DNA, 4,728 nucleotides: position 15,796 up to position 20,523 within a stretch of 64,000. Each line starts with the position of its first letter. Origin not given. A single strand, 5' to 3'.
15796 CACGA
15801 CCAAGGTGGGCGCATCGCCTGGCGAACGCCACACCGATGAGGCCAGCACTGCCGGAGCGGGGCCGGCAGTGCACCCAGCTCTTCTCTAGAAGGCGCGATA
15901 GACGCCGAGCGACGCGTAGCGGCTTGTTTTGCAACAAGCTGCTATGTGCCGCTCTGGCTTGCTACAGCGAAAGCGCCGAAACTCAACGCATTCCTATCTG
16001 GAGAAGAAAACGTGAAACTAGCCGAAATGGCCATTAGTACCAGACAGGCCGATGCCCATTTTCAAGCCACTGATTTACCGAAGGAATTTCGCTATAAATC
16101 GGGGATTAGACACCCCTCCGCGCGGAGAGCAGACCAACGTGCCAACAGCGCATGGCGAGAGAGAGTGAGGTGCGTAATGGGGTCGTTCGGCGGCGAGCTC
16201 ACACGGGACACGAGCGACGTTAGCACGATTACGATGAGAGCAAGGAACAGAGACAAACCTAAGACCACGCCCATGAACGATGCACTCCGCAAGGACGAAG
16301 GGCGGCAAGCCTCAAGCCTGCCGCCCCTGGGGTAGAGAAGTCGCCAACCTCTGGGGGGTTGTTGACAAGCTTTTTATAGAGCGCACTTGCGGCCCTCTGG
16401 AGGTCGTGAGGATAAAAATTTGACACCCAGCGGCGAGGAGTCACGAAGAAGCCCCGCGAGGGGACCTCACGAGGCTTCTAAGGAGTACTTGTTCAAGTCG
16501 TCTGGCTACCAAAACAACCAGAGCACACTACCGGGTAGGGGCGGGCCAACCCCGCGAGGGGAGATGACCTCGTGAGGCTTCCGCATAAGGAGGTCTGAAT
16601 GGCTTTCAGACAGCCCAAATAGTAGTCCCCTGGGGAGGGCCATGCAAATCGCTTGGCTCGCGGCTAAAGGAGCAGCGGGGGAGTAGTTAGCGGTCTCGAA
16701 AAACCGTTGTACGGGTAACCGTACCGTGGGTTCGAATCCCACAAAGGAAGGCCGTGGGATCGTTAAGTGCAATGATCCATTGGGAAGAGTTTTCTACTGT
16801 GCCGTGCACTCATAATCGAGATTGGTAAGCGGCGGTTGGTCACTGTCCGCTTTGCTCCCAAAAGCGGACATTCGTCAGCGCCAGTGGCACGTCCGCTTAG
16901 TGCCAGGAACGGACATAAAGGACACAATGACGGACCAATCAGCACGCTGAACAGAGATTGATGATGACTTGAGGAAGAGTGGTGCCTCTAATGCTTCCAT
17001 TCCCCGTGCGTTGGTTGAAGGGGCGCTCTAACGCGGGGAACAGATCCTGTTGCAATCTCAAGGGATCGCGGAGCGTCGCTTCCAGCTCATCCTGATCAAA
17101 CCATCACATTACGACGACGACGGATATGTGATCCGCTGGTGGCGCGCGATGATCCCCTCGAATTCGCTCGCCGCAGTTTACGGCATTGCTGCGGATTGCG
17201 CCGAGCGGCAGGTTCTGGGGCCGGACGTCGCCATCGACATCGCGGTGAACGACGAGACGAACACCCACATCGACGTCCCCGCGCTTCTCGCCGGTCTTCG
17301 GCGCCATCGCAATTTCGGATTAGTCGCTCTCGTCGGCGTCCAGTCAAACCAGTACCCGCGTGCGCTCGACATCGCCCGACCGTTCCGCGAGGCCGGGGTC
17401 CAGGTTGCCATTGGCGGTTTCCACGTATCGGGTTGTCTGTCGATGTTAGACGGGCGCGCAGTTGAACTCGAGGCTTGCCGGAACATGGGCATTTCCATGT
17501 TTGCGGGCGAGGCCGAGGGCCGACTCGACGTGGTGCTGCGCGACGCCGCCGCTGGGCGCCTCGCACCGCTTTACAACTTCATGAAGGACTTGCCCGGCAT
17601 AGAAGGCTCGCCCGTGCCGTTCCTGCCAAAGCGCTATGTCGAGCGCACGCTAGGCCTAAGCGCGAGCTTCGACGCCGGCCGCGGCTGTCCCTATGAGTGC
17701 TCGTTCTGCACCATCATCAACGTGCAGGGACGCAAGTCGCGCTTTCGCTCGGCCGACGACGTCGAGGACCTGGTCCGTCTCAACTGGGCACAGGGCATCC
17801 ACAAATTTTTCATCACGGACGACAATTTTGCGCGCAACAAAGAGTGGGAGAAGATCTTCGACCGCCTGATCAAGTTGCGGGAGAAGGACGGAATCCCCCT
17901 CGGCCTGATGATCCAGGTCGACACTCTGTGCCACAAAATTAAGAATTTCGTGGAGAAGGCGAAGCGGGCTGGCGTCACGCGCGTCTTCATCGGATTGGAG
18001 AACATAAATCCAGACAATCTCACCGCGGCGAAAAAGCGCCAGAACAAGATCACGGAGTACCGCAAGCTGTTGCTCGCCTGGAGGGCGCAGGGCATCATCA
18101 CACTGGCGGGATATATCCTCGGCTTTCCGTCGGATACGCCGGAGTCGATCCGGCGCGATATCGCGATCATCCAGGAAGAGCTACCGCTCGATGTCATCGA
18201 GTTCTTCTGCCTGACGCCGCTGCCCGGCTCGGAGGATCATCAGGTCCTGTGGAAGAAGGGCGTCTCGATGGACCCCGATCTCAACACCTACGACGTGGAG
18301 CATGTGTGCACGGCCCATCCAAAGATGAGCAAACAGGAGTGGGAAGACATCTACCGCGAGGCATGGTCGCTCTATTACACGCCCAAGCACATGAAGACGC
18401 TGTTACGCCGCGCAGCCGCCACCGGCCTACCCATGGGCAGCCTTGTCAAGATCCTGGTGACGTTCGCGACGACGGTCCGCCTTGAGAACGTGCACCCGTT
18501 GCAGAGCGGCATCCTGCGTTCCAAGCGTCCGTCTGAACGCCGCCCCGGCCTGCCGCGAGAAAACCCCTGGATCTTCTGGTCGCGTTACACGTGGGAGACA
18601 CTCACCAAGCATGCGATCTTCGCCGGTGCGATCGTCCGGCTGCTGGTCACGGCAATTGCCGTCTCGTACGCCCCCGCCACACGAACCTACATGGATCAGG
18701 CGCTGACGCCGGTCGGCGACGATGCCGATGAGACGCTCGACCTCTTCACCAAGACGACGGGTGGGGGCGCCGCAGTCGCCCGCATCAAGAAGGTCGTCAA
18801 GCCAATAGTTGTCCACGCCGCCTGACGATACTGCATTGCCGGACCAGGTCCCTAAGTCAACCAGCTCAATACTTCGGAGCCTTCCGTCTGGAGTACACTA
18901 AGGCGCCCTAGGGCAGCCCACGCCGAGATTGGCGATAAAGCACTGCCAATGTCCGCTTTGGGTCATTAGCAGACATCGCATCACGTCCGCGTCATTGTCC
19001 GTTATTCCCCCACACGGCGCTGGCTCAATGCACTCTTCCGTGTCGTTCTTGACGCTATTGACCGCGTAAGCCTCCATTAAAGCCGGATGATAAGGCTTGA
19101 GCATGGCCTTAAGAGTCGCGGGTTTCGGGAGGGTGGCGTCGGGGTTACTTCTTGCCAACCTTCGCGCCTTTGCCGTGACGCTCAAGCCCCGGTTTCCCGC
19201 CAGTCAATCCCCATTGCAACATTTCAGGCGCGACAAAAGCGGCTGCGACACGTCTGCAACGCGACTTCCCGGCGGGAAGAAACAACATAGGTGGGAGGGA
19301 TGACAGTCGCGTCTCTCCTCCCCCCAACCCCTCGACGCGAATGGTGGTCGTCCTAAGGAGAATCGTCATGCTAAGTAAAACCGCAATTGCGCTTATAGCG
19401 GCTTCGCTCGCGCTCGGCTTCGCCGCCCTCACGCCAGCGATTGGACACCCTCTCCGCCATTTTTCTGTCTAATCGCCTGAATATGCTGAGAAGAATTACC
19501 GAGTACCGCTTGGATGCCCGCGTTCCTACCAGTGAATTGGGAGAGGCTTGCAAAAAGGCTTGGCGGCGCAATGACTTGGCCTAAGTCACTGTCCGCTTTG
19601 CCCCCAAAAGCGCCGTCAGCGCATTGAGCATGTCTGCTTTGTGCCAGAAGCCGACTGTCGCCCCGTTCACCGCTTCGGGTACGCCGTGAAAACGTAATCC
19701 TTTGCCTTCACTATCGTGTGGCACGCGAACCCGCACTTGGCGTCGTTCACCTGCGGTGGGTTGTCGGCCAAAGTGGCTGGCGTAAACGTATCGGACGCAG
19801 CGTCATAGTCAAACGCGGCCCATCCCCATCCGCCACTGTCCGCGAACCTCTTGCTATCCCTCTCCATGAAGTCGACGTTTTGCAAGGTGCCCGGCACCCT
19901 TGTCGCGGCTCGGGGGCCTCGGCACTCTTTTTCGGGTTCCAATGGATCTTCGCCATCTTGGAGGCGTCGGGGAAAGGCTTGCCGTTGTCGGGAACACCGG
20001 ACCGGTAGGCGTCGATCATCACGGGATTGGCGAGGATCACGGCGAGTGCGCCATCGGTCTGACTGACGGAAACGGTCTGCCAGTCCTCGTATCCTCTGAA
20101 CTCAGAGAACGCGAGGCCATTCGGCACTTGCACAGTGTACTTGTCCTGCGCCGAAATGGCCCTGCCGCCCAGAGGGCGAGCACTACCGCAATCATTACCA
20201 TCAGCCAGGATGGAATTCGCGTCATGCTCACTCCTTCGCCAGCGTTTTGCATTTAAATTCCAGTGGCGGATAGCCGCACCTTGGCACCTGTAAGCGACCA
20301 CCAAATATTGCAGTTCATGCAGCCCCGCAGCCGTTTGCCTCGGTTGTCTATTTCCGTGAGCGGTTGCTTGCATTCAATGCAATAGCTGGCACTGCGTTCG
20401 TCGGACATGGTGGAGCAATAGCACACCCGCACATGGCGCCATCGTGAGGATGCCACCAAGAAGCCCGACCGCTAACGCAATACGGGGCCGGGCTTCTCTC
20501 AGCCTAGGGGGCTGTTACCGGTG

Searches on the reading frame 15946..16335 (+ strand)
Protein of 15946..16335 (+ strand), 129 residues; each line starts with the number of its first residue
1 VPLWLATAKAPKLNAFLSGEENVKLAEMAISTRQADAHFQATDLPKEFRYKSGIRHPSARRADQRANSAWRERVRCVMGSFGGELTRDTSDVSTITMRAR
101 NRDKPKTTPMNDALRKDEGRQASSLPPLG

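Call 8: search_protein_families(library=pfam, proteins=[window:15946-16335:+], max_evalue=0.01)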
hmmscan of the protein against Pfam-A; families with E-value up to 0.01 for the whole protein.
window:15946-16335:+ (129 aa): 0 families

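Call 26: find_homologous_proteins(query=window:15946-16332:+, max_evalue=0.01)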
Query window:15946-16332:+ (129 aa): 4 proteins with E <= 0.01 among 14 candidates.
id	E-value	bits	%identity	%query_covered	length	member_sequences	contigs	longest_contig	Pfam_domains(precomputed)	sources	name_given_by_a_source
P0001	5.5e-70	251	92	100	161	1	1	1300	-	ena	-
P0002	2.9e-25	107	84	50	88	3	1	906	-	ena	-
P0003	3.3e-13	68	68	45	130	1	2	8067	-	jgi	jgi:hypothetical protein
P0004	2.6e-11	62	80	36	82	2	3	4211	-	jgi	jgi:hypothetical protein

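Call 27: find_encoding_contigs(protein=P0001, flank=5000)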
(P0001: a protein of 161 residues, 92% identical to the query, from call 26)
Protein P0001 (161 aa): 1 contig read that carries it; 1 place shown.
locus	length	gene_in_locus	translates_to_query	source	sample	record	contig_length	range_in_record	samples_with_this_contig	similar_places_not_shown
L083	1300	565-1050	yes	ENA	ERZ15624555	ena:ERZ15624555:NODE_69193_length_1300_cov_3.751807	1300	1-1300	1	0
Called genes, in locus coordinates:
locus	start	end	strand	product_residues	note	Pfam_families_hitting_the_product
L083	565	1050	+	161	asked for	-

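Call 28: find_encoding_contigs(protein=P0003, flank=8000)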
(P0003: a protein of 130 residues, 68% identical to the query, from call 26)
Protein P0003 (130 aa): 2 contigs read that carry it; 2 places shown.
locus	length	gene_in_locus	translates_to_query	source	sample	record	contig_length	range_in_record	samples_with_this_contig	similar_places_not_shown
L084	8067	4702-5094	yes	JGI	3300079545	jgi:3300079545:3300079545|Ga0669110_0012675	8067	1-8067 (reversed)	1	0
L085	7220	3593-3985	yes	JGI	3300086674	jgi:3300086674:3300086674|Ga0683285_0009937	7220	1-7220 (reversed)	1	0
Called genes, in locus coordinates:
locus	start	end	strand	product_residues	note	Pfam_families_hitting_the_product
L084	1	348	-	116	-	?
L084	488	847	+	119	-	-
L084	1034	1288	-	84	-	-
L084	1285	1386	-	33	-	-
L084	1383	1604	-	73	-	-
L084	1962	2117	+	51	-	-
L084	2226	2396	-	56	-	-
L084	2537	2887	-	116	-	-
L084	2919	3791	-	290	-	PF07589:PEP_exosort_dom (weak)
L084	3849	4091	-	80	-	-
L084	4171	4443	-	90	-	-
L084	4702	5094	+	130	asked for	-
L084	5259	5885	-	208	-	PF11159:DUF2939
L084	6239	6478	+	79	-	-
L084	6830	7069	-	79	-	PF00239:Resolvase, PF13551:HTH_29 (faint), PF02796:HTH_7, PF13384:HTH_23 (weak)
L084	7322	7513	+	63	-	-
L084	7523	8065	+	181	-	?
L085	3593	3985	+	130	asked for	-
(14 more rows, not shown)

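Call 29: find_encoding_contigs(protein=P0004, flank=5000)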
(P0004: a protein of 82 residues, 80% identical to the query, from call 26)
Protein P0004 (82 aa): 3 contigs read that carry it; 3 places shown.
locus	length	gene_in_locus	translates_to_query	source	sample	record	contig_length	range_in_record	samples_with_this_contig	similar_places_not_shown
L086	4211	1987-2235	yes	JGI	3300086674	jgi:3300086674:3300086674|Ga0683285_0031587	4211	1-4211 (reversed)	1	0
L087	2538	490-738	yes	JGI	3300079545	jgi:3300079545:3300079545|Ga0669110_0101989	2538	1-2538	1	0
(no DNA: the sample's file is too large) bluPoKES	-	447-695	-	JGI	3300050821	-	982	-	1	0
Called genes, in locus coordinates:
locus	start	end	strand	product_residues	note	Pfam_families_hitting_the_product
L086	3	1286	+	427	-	?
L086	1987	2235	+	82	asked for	-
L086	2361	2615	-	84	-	-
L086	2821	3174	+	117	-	PF17200:sCache_2 (weak), PF08269:dCache_2, PF17201:Cache_3-Cache_2 (weak)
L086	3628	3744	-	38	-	-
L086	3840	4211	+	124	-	?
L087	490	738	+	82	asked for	-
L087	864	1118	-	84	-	-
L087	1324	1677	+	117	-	PF17200:sCache_2 (weak), PF08269:dCache_2, PF17201:Cache_3-Cache_2 (weak)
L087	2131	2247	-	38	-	-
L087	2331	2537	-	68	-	?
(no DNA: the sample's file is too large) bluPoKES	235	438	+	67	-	-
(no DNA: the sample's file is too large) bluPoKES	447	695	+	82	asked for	-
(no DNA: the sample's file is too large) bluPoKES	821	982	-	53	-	?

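Call 30: find_encoding_contigs(protein=P0002, flank=5000)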
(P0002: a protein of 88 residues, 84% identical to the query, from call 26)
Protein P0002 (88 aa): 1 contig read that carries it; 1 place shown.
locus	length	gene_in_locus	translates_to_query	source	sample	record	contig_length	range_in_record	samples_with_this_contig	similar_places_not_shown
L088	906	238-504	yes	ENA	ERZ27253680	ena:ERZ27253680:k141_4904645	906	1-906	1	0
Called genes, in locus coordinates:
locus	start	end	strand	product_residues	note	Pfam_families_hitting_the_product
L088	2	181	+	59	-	?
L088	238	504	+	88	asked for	-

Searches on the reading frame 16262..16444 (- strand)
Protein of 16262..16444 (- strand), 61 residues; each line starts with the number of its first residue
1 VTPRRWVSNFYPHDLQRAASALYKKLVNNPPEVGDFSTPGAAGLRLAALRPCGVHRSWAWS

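Call 85: find_homologous_proteins(query=window:16262-16444:-, max_evalue=0.1)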
Query window:16262-16444:-: no candidate shares three 5-residue words with the query. No homologue found.

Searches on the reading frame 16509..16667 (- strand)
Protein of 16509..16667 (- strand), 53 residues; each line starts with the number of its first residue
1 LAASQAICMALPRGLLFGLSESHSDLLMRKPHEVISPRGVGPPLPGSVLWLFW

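Call 55: find_homologous_proteins(query=window:16509-16667:-, max_evalue=0.1)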
Query window:16509-16667:- (53 aa): 1 proteins with E <= 0.1 among 1 candidates.
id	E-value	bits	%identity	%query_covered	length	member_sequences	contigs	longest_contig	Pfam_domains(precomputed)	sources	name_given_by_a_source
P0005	1.1e-14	71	97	72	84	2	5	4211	-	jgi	jgi:hypothetical protein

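Call 56: find_encoding_contigs(protein=P0005, flank=6000, max_places=10)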
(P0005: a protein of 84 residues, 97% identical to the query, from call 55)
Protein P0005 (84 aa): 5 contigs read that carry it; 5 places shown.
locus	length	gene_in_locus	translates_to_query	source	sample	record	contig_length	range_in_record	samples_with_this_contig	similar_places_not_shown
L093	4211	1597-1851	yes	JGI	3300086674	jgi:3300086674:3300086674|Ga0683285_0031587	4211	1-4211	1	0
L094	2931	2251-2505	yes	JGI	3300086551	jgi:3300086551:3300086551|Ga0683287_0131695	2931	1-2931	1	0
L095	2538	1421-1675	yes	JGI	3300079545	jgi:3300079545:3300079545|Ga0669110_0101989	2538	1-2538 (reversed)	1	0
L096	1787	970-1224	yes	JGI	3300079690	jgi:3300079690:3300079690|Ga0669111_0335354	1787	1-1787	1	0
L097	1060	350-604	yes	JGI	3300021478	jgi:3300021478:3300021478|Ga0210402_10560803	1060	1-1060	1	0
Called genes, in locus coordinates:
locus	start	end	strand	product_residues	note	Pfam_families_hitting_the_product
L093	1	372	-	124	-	?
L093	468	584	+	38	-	-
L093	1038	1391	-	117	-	PF17200:sCache_2 (weak), PF08269:dCache_2, PF17201:Cache_3-Cache_2 (weak)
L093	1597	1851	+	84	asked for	-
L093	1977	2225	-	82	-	-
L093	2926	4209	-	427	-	?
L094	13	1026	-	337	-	PF12706:Lactamase_B_2 (weak), PF00753:Lactamase_B (faint)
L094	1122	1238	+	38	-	-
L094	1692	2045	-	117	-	PF17200:sCache_2 (weak), PF08269:dCache_2, PF17201:Cache_3-Cache_2 (weak)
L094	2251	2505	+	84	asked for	-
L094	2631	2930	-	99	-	?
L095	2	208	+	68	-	?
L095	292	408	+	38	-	-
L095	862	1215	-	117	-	PF17200:sCache_2 (weak), PF08269:dCache_2, PF17201:Cache_3-Cache_2 (weak)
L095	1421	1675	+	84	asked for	-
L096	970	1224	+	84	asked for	-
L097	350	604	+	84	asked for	-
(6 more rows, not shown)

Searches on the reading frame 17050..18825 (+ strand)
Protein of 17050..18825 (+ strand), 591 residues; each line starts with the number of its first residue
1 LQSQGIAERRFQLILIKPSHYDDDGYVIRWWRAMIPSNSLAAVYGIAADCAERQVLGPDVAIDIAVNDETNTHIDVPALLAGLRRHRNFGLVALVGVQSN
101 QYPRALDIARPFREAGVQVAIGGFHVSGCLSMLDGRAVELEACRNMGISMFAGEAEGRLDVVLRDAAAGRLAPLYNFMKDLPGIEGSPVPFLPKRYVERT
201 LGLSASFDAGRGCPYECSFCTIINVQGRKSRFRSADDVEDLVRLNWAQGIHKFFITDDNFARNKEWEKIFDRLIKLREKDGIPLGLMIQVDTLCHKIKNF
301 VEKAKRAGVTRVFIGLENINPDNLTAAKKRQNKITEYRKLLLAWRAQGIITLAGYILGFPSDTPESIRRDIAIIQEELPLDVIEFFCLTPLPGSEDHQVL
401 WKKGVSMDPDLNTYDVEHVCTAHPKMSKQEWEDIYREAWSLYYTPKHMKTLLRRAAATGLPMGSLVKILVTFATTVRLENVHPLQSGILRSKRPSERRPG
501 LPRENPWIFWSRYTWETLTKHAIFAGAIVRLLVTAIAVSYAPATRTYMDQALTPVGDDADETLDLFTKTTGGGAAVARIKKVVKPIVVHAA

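Call 8: search_protein_families(library=pfam, proteins=[window:17050-18825:+], max_evalue=0.01)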
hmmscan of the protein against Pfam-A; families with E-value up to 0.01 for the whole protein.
window:17050-18825:+ (591 aa): 1 family
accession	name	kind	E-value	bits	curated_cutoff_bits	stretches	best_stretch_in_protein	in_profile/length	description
PF04055.27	Radical_SAM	-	5e-18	66.3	29.5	1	210-369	4-161/166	Radical SAM superfamily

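Call 13: find_related_loci(query=window:17050-18825:+, collection=genome_contigs, flank=6000)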
Query window:17050-18825:+ (591 aa) in genome_contigs; peptide patterns used: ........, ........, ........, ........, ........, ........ (x = any residue, [..] = any of these).
600 stretches matched a pattern (row limit reached: there are more); 583 encode a relative of the query (tblastn E <= 1e-3); the best 80 are kept; 80 distinct loci.
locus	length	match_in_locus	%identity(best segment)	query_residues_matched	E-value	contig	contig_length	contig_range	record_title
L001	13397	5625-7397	98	1-591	0e+0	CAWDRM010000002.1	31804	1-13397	MAG: uncultured Alphaproteobacteria bacterium isolate MFD05377.bin.2.85 genome assembly, contig: contig_105234, whole ge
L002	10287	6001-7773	91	1-591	0e+0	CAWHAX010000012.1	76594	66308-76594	MAG: uncultured Alphaproteobacteria bacterium isolate MFD04967.bin.3.101 genome assembly, contig: contig_2689, whole gen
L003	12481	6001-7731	82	8-584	0e+0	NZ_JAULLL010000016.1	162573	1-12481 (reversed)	Sinorhizobium sp. CB7 NODE_16_length_162573_cov_46.499089, whole genome shotgun sequence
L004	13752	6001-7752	79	1-584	0e+0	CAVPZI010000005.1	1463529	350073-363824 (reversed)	MAG: uncultured Alphaproteobacteria bacterium isolate MFD04967.bin.1.31 genome assembly, contig: contig_4810, whole geno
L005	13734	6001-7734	81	7-584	0e+0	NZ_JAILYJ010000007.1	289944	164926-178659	Rhizobium croatiense strain 13T NODE_7, whole genome shotgun sequence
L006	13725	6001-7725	82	7-581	0e+0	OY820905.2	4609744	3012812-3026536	MAG: Nitrospirales bacterium isolate 78038947-5669-4080-b1cf-e9f6117fe586 genome assembly, chromosome: 1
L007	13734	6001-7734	81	7-584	0e+0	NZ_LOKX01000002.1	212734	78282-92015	Rhizobium sp. R635 R635_NODE_10, whole genome shotgun sequence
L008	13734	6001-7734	80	7-584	0e+0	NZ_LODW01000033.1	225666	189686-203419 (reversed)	Rhizobium hidalgonense strain FH14 Scaffold12_1, whole genome shotgun sequence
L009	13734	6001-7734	80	7-584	0e+0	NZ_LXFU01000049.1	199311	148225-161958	Rhizobium sp. WYCCWR10014 scaffold5, whole genome shotgun sequence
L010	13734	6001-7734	80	7-584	0e+0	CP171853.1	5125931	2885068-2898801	Rhizobium ruizarguesonis strain Vaf-46 chromosome, complete genome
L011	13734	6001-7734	80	7-584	0e+0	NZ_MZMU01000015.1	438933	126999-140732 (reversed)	Rhizobium leguminosarum strain Tri-43 NODE_7, whole genome shotgun sequence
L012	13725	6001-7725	83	8-582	0e+0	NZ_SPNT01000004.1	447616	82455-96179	Nitratireductor sp. XY-223 NODE_4_length_447616_cov_59.174286, whole genome shotgun sequence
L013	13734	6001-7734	80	7-584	0e+0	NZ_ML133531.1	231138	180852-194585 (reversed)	Rhizobium anhuiense strain CCBAU 23252 Scaffold11, whole genome shotgun sequence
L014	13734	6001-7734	80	7-584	0e+0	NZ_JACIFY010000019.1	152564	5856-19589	Rhizobium esperanzae strain SEMIA 4089 Ga0394391_19, whole genome shotgun sequence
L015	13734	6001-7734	80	7-584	0e+0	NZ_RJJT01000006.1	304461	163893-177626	Rhizobium pisi strain DSM 30132 Scaffold6_1, whole genome shotgun sequence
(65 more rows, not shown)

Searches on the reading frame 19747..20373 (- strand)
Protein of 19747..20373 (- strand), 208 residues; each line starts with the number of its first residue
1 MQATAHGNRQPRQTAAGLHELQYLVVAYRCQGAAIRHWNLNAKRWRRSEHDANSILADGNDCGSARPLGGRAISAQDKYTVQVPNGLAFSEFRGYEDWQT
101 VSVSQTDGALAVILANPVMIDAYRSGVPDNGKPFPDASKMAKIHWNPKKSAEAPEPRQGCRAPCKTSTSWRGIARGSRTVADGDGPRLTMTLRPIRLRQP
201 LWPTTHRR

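Call 8: search_protein_families(library=pfam, proteins=[window:19747-20373:-], max_evalue=0.01)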
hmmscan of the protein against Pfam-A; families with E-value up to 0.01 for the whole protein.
window:19747-20373:- (208 aa): 1 family
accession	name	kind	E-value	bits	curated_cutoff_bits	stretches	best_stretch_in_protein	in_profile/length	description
PF16694.10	Cytochrome_P460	-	2.3e-08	34.9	27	1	93-154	2-61/125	Cytochrome P460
